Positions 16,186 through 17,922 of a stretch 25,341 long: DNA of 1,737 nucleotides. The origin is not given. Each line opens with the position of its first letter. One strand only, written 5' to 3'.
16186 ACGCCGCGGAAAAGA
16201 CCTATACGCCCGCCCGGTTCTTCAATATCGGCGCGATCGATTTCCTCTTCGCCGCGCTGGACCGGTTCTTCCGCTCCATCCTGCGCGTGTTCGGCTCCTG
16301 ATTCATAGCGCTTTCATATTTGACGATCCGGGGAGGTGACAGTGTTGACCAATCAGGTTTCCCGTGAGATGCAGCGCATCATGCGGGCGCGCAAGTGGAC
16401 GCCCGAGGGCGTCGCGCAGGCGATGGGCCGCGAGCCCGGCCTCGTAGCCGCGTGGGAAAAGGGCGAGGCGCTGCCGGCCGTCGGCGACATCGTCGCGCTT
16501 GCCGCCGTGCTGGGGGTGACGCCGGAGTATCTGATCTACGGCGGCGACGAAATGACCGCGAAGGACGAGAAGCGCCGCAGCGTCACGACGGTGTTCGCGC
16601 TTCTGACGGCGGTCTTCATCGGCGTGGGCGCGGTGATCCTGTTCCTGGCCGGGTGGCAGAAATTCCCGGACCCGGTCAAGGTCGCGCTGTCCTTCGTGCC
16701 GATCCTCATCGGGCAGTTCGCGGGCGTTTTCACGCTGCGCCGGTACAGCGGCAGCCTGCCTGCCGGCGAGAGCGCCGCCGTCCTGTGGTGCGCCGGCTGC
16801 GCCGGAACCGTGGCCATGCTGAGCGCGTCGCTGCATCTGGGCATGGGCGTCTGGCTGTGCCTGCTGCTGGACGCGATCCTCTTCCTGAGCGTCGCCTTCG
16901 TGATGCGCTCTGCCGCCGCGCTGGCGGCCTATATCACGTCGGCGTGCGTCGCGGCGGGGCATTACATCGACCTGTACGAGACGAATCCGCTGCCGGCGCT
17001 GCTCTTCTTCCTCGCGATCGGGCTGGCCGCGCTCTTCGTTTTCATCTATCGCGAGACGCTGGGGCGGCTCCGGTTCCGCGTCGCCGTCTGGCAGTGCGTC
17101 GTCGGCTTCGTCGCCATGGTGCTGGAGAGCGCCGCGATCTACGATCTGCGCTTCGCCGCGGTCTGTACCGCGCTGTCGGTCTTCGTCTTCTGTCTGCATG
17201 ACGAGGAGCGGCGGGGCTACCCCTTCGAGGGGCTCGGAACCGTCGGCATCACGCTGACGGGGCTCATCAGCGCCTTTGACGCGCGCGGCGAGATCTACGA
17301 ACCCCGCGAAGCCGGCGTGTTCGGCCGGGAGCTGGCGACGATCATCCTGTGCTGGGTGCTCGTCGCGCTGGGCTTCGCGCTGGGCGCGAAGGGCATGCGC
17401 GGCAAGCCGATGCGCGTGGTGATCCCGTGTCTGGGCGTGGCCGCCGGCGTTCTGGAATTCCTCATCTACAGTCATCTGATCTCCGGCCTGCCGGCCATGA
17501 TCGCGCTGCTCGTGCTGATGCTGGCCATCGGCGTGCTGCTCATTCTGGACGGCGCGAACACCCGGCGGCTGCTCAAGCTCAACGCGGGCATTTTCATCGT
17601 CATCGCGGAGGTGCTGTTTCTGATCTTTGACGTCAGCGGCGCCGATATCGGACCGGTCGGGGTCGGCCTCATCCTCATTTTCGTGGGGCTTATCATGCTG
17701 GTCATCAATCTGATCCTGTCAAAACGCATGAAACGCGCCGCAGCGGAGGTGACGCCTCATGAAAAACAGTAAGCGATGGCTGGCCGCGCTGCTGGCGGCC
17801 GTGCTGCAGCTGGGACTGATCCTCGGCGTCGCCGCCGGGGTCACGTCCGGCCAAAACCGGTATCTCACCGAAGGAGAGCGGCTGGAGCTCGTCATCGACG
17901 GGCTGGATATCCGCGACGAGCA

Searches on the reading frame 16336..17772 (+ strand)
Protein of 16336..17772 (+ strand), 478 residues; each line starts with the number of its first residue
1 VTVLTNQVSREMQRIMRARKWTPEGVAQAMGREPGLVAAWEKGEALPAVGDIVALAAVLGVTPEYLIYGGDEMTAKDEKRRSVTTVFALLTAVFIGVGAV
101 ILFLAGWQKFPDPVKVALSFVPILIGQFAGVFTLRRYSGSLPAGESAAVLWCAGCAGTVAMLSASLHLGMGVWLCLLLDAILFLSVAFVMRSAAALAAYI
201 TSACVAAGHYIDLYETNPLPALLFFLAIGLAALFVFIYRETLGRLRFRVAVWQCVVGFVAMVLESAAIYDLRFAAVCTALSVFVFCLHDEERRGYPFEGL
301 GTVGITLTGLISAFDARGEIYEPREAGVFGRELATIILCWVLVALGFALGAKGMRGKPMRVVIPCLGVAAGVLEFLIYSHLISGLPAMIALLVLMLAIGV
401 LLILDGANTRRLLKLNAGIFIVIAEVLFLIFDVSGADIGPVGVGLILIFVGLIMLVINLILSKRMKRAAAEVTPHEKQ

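Call 29: search_protein_families(library=pfam, proteins=[window:16336-17772:+], max_evalue=0.01)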
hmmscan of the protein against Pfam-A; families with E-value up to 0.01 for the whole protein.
window:16336-17772:+ (478 aa): 3 families
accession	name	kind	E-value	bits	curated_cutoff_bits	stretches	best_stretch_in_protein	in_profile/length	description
PF09925.14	DUF2157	-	6.8e-12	45.7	32.4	1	77-195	28-145/146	Predicted membrane protein (DUF2157)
PF13560.12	HTH_31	-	1.7e-07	31.9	27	1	10-64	4-59/64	Helix-turn-helix domain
PF01381.28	HTH_3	-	1.5e-05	25.3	23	1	14-66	3-55/55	Helix-turn-helix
